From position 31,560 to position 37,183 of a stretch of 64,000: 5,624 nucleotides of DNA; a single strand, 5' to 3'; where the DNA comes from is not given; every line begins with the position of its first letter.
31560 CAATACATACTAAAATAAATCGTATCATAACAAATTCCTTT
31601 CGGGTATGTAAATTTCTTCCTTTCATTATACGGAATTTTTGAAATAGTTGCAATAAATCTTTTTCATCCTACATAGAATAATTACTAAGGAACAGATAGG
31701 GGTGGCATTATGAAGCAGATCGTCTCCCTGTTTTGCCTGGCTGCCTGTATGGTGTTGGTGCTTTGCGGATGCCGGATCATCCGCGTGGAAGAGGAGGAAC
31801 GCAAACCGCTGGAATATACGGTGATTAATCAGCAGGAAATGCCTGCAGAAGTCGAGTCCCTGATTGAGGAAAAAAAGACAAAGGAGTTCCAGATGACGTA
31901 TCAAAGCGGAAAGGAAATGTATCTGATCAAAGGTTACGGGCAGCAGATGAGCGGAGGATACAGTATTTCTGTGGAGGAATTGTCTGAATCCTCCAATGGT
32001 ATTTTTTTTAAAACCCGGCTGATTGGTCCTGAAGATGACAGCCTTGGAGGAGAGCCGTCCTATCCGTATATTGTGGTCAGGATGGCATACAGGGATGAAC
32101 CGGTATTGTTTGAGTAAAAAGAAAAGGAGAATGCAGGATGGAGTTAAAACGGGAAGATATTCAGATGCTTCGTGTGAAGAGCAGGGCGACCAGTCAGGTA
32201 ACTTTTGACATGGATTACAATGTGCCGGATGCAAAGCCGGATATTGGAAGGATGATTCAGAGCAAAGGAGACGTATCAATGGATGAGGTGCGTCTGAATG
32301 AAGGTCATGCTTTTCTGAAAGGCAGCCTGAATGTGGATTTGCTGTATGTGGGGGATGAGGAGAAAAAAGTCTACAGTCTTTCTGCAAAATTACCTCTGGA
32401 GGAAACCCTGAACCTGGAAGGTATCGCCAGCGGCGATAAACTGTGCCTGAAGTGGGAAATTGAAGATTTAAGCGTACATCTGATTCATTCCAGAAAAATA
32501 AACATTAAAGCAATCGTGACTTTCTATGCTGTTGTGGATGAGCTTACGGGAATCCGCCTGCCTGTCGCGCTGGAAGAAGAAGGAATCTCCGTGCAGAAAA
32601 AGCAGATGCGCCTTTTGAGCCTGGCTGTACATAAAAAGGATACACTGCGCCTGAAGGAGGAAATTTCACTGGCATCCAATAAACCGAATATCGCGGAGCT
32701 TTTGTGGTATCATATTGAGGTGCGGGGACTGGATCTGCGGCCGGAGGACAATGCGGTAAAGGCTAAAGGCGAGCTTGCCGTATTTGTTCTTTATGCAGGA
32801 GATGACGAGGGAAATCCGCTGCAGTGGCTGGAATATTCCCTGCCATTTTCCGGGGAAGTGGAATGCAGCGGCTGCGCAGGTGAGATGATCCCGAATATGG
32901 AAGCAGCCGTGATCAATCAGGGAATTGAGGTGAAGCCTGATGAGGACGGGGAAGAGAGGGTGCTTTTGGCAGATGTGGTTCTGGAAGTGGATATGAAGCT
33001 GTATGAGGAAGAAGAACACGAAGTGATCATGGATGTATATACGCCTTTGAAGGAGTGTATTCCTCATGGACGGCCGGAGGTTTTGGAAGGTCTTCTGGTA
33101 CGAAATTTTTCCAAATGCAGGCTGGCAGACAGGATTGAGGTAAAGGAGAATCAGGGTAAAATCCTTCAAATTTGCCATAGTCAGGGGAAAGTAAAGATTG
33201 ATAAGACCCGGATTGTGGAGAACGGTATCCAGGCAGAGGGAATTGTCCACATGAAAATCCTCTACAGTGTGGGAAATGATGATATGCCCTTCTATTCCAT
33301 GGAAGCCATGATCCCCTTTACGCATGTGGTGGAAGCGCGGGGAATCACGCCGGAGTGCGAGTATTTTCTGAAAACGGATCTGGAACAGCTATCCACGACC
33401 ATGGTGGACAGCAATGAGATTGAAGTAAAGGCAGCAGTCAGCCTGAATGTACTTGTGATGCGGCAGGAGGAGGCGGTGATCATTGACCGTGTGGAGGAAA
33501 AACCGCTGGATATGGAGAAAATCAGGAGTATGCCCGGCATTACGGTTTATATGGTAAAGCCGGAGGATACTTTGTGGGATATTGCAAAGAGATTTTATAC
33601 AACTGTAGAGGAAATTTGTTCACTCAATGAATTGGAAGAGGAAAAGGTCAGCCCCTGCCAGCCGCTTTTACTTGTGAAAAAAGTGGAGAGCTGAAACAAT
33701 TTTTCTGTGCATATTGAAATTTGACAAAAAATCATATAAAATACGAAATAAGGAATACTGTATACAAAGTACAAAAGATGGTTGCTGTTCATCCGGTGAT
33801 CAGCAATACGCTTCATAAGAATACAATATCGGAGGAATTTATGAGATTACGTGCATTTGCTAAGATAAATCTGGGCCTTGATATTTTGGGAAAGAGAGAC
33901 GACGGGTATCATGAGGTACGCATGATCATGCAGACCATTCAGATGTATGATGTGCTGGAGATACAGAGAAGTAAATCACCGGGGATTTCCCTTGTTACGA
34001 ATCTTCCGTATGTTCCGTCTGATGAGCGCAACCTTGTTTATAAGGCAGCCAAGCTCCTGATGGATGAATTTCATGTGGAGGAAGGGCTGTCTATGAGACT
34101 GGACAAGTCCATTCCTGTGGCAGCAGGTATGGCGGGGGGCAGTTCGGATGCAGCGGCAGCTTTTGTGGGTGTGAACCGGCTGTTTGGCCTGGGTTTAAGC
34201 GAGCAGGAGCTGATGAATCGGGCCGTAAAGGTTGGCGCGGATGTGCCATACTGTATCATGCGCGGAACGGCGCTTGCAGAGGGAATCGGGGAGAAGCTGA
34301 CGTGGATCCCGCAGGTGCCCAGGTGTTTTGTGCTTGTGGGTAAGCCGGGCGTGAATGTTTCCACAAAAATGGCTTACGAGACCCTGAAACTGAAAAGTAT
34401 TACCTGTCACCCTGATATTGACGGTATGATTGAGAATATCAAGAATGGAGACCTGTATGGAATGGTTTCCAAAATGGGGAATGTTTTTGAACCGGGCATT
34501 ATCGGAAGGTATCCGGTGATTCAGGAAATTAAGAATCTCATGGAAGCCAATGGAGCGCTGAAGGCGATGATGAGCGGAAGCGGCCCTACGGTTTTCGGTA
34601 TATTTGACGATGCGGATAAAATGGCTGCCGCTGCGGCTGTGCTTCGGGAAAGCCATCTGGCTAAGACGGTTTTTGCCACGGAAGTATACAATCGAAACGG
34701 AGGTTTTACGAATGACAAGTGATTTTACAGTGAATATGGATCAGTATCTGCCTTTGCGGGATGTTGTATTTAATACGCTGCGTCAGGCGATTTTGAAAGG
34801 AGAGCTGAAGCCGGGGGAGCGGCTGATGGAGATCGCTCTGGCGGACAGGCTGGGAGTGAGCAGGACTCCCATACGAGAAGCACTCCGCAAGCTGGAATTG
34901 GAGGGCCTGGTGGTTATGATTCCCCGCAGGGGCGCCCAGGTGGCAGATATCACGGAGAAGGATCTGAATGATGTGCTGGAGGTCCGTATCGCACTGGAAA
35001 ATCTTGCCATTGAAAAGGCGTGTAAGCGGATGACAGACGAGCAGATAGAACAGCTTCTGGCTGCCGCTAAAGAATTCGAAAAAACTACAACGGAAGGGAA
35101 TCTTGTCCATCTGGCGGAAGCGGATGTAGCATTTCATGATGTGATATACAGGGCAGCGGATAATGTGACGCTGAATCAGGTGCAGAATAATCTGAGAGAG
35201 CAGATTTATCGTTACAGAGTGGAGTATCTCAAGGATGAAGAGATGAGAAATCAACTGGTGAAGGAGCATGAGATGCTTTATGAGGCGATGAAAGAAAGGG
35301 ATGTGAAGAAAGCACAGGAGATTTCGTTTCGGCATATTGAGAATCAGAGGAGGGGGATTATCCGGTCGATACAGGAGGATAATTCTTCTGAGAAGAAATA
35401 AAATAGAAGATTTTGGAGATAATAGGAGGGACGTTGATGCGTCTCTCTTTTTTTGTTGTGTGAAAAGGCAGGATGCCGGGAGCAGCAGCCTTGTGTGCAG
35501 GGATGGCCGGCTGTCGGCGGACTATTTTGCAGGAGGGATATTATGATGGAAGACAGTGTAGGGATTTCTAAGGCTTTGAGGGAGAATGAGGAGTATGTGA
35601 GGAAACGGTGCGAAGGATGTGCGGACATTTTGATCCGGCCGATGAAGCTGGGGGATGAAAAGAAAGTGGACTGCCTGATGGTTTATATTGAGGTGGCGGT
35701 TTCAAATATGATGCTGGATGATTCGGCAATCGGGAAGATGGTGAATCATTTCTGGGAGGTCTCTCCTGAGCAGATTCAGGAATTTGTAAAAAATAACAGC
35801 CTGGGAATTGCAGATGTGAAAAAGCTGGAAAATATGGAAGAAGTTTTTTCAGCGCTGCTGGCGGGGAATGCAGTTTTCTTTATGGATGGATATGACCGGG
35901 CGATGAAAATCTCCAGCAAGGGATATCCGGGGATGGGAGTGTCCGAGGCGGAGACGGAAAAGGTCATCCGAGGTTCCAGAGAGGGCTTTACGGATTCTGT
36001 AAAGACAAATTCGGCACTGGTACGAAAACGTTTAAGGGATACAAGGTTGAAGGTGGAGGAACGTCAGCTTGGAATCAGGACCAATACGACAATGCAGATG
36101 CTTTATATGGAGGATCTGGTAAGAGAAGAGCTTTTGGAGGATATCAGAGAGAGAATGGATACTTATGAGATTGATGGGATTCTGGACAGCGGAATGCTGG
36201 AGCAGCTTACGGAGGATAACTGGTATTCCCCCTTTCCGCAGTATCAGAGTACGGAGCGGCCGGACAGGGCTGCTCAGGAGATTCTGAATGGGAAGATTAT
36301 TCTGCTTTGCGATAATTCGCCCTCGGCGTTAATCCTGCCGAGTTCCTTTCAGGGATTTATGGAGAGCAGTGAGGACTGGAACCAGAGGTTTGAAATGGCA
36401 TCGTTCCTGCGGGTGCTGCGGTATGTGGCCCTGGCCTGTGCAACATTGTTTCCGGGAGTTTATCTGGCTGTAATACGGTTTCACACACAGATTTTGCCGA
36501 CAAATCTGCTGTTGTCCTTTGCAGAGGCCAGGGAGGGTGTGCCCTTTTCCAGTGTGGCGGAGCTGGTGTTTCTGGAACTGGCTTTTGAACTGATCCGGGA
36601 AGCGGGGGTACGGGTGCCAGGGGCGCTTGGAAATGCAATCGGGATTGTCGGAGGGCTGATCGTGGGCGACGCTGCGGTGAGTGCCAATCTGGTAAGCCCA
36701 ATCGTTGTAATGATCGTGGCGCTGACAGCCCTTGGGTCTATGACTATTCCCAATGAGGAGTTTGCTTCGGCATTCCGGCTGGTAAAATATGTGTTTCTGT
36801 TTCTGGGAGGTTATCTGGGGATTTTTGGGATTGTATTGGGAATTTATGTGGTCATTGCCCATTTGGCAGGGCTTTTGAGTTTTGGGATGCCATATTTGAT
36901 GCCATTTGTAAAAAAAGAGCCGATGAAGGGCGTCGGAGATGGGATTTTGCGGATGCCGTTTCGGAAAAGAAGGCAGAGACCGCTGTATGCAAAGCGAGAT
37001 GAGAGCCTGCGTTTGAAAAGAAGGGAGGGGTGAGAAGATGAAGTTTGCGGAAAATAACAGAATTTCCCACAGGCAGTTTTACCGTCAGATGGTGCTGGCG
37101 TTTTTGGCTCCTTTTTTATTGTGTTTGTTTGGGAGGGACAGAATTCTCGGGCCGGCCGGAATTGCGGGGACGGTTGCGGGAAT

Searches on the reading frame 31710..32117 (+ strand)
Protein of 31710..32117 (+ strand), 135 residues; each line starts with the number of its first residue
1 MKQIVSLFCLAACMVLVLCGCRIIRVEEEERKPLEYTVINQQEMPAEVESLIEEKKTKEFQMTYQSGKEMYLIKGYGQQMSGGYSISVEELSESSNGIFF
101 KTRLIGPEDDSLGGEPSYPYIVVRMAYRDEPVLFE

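Call 103: search_protein_families(library=pfam, proteins=[window:31710-32117:+], max_evalue=0.00001)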
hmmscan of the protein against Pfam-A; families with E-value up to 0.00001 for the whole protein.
window:31710-32117:+ (135 aa): 1 family
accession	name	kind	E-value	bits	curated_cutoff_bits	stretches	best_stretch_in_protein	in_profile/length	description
PF14343.11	PrcB_C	-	1.3e-16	60.9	24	1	70-125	1-55/56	PrcB C-terminal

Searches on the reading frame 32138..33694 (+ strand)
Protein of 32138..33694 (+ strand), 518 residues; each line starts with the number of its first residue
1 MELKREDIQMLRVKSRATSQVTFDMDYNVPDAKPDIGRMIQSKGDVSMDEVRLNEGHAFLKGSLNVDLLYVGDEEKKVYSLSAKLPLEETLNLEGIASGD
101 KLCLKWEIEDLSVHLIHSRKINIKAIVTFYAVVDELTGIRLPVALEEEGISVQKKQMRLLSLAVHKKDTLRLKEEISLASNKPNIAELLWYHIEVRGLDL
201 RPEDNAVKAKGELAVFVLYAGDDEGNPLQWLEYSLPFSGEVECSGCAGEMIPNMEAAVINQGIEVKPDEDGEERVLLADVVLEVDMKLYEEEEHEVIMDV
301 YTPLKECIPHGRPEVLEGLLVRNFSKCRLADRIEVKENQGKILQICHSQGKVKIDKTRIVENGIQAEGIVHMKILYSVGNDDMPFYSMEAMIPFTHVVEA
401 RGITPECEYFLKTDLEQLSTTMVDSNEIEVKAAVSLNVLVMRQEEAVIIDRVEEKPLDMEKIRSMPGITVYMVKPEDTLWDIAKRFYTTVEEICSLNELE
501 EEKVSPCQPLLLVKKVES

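Call 103: search_protein_families(library=pfam, proteins=[window:32138-33694:+], max_evalue=0.00001)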
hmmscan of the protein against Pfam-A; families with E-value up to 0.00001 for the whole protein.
window:32138-33694:+ (518 aa): 2 families
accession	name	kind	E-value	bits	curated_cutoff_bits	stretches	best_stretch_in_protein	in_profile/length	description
PF12673.12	SipL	-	2e-60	201.4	23.6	3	341-423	1-78/78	SipL, SPOCS domain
PF01476.26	LysM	-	1.6e-09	38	20.9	1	471-506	1-36/43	LysM domain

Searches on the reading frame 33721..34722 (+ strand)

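Call 103: search_protein_families(library=pfam, proteins=[window:33721-34722:+], max_evalue=0.00001)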
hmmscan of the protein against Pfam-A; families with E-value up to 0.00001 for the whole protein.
window:33721-34722:+ (333 aa): 2 families
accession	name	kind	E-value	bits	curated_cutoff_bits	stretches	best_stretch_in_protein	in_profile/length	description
PF00288.32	GHMP_kinases_N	-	2e-17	63.6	22.3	1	104-182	1-87/87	GHMP kinases N terminal domain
PF08544.19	GHMP_kinases_C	-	1.6e-12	48.1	21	1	236-310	1-81/85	GHMP kinases C terminal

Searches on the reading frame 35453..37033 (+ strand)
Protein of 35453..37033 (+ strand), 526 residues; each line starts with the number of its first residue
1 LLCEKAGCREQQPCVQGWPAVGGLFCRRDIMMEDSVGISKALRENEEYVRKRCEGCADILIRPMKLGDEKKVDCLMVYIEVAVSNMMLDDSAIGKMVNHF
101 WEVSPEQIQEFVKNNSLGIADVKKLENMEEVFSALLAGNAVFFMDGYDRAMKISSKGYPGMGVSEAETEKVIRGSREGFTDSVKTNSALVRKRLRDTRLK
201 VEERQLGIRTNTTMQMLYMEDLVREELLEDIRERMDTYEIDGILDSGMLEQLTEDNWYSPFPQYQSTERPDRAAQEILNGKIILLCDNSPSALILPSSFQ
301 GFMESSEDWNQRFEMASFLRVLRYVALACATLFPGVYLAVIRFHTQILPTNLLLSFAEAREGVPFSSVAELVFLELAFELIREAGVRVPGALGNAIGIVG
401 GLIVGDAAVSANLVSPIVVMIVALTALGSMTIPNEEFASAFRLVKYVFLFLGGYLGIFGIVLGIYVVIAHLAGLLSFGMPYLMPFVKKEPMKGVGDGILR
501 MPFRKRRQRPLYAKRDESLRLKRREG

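Call 103: search_protein_families(library=pfam, proteins=[window:35453-37033:+], max_evalue=0.00001)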
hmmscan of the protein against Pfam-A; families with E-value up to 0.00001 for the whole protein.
window:35453-37033:+ (526 aa): 1 family
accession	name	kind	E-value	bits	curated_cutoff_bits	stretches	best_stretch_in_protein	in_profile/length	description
PF03323.18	GerA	-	2.6e-165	550.9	27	1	48-510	2-464/466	Bacillus/Clostridium GerA spore germination protein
